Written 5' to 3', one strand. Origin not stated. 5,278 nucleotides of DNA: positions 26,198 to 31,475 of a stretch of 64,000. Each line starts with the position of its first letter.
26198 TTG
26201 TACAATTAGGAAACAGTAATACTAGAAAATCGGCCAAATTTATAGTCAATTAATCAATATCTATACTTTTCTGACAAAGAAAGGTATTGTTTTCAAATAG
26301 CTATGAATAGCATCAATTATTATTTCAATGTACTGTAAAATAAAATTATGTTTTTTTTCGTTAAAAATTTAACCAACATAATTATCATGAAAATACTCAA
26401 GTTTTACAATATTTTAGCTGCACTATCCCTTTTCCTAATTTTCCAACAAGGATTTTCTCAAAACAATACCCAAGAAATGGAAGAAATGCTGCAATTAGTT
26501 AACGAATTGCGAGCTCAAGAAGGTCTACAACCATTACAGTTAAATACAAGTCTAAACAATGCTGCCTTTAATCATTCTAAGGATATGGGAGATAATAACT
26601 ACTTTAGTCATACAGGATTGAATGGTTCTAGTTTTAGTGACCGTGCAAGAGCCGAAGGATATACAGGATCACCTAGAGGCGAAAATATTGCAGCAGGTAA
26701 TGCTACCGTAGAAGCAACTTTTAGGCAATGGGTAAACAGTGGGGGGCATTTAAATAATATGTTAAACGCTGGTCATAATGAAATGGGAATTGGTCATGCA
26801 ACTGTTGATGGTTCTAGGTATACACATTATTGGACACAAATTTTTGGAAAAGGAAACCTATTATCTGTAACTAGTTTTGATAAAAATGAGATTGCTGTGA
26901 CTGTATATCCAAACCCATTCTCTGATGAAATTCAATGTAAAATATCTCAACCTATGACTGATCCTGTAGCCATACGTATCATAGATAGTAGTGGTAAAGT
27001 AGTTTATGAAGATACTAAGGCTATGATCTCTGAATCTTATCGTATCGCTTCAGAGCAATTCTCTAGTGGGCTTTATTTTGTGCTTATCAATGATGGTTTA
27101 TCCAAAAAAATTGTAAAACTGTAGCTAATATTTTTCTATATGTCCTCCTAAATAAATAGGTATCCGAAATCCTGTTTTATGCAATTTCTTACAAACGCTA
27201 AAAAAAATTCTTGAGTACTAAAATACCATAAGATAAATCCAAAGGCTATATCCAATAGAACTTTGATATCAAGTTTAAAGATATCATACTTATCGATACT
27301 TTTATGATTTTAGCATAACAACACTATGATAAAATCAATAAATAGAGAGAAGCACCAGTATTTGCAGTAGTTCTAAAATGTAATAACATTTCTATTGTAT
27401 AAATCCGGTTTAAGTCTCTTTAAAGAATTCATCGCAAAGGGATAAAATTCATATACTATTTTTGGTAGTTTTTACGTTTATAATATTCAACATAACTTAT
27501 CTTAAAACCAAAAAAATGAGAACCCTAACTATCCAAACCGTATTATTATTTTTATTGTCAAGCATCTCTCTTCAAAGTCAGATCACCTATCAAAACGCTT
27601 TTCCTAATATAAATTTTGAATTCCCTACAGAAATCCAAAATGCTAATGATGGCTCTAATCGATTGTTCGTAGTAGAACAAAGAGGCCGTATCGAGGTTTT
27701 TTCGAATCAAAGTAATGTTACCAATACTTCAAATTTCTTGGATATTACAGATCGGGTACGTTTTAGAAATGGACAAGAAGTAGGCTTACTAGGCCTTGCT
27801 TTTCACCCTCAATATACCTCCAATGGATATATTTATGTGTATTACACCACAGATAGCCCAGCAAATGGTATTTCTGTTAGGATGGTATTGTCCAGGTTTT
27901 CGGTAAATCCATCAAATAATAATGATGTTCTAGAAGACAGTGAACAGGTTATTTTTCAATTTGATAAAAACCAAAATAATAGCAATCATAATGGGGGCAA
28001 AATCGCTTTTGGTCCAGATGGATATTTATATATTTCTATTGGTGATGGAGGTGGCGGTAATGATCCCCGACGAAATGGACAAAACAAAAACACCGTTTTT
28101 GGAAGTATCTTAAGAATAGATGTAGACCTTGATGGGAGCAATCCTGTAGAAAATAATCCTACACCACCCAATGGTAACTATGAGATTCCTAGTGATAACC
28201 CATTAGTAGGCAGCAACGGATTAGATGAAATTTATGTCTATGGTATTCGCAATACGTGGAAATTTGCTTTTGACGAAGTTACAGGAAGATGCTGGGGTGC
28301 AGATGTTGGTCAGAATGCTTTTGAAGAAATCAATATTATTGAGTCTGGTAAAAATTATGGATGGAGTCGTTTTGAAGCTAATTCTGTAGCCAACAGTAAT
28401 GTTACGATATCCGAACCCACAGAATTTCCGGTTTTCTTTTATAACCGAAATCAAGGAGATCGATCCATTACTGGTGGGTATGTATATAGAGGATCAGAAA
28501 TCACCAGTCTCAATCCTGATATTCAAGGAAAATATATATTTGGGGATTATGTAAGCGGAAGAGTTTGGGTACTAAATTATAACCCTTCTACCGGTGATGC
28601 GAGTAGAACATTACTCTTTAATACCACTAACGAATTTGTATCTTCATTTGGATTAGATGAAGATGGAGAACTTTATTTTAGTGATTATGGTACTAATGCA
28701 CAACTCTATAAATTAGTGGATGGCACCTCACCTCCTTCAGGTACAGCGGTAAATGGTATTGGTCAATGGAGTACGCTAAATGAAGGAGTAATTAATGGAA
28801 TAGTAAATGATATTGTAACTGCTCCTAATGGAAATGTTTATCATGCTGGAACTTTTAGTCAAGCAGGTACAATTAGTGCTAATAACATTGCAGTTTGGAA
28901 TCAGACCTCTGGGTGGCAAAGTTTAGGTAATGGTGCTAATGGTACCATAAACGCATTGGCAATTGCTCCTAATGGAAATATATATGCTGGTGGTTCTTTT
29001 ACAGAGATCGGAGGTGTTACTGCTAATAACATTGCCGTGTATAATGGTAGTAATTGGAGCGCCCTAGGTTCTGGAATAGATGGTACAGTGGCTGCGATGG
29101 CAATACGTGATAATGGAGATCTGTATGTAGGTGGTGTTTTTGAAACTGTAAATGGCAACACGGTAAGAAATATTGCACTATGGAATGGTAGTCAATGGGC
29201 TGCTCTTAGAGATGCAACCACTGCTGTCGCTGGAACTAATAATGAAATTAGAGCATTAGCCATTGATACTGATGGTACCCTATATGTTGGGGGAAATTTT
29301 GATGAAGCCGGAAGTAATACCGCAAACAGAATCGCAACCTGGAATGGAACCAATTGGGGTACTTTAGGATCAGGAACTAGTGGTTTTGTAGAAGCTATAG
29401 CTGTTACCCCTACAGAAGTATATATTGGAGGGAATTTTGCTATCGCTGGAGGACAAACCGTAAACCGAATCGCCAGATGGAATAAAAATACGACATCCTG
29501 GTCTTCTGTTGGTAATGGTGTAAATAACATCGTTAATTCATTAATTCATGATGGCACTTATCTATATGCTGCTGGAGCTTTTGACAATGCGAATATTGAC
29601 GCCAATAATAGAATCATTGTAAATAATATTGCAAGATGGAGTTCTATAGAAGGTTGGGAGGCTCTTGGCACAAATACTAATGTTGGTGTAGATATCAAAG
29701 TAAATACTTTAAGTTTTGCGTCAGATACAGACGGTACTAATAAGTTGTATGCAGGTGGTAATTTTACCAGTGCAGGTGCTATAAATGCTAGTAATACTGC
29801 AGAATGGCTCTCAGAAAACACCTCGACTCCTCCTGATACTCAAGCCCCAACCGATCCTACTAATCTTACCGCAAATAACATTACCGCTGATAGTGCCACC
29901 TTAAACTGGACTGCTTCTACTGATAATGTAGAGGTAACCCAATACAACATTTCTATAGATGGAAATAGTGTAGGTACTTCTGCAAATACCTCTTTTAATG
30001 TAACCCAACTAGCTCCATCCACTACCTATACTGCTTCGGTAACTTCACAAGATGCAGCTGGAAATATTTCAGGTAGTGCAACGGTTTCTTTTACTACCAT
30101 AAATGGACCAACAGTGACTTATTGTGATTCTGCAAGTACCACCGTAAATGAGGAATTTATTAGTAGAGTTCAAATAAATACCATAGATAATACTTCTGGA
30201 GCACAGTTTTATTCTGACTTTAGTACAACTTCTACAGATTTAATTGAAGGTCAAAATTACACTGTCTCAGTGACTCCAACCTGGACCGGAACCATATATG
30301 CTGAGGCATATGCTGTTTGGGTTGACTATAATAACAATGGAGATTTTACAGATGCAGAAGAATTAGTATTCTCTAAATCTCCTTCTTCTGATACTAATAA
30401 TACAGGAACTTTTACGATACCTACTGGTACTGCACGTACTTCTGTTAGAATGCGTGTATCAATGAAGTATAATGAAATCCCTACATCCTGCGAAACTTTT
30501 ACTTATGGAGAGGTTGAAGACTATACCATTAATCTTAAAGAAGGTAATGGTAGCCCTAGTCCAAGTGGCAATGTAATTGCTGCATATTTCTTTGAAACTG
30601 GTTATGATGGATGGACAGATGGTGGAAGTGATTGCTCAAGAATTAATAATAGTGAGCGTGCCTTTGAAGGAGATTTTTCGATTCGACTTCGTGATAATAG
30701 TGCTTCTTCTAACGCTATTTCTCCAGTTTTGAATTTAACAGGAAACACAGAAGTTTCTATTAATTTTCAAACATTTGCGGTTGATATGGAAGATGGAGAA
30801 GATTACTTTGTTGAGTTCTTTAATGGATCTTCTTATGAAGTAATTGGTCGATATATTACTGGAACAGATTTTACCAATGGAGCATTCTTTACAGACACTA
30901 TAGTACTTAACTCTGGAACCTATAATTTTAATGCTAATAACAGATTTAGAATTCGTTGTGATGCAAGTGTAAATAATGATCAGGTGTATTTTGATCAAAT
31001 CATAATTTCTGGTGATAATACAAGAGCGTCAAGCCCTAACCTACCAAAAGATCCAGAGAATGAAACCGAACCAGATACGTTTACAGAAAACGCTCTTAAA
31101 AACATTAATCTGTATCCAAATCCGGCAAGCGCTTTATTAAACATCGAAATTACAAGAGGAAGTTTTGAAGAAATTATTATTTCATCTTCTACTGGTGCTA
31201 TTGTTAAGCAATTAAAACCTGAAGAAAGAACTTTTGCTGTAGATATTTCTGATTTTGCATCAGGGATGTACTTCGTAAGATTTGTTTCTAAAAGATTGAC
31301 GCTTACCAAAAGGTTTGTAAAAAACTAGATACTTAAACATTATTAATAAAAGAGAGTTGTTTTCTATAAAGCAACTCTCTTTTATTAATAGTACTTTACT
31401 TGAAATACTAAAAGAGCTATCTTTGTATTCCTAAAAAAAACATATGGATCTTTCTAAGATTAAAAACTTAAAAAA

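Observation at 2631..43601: Family I: ~171-bp palindromic intergenic element in at least 4 copies, with a conserved central hairpin and no transposase nearby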

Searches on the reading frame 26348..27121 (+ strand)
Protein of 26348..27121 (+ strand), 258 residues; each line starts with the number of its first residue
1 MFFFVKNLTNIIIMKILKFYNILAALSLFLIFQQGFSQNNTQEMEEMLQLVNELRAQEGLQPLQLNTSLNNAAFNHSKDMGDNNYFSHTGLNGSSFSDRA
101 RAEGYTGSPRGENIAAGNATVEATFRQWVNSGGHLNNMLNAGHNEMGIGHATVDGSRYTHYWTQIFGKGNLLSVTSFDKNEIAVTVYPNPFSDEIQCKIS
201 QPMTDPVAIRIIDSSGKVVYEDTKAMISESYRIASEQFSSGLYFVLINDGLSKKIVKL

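Call 94: search_protein_families(library=pfam, proteins=[window:26348-27121:+], max_evalue=0.00001)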
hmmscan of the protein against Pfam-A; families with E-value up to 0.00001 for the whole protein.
window:26348-27121:+ (258 aa): 2 families
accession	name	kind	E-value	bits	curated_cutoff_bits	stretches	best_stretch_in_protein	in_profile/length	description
PF00188.32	CAP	-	2.3e-25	90.1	21.1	1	48-166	1-117/117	Cysteine-rich secretory protein family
PF18962.6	Por_Secre_tail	-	2.5e-12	47.3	27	1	186-256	1-71/75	Secretion system C-terminal sorting domain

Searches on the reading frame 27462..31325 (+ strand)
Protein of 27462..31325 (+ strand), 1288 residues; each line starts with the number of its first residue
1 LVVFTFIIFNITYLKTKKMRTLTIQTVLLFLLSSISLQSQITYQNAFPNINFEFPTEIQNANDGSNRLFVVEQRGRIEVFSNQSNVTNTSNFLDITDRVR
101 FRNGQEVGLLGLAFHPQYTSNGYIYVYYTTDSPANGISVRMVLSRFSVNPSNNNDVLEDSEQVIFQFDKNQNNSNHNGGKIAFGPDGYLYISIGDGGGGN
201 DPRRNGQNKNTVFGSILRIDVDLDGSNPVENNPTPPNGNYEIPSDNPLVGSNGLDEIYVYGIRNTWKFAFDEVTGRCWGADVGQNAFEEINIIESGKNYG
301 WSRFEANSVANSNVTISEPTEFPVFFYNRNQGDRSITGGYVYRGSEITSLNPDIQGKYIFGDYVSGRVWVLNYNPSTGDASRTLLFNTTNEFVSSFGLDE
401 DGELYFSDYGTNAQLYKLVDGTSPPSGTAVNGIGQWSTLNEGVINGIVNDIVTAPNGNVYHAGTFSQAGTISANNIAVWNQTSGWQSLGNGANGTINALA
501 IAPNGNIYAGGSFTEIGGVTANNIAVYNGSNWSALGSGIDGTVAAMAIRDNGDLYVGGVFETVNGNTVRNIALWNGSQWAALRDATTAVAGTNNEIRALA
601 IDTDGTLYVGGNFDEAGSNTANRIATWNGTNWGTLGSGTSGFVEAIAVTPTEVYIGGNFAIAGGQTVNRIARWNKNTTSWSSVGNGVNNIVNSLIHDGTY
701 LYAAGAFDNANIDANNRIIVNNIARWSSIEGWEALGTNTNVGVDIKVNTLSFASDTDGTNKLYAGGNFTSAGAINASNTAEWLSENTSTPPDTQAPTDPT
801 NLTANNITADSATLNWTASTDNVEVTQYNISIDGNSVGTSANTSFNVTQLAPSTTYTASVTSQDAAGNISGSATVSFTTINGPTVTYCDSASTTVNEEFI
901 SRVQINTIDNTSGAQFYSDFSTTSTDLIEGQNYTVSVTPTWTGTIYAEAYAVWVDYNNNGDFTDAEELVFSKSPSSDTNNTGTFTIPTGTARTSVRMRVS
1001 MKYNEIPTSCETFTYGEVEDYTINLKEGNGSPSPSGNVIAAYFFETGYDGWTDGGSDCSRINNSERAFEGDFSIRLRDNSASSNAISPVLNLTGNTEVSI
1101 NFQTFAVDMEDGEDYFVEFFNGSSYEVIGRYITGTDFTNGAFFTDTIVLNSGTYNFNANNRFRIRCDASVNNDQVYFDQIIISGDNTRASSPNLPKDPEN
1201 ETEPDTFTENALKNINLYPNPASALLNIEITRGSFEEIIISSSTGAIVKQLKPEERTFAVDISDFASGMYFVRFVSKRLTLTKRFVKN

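Call 94: search_protein_families(library=pfam, proteins=[window:27462-31325:+], max_evalue=0.00001)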
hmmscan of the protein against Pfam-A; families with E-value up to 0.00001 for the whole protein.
window:27462-31325:+ (1288 aa): 6 families
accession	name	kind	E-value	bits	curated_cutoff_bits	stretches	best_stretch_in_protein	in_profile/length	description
PF07995.17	GSDH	-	1.1e-45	156.8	25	1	53-416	2-331/332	Glucose / Sorbosone dehydrogenase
PF20009.4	GEVED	-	2.2e-21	76.9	24.4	1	950-1024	2-78/78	GEVED domain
PF12768.13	Rax2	-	1.8e-18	67.3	28.8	2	487-584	18-117/254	Rax2 C-terminal beta propeller domain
PF00041.27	fn3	-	6.7e-11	42.7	25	1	799-875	3-81/84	Fibronectin type III domain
PF18962.6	Por_Secre_tail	-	6e-10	39.7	27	1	1217-1285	1-73/75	Secretion system C-terminal sorting domain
PF17164.10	DUF5122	-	1.5e-06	28.8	27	0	503-525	2-24/36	Domain of unknown function (DUF5122) beta-propeller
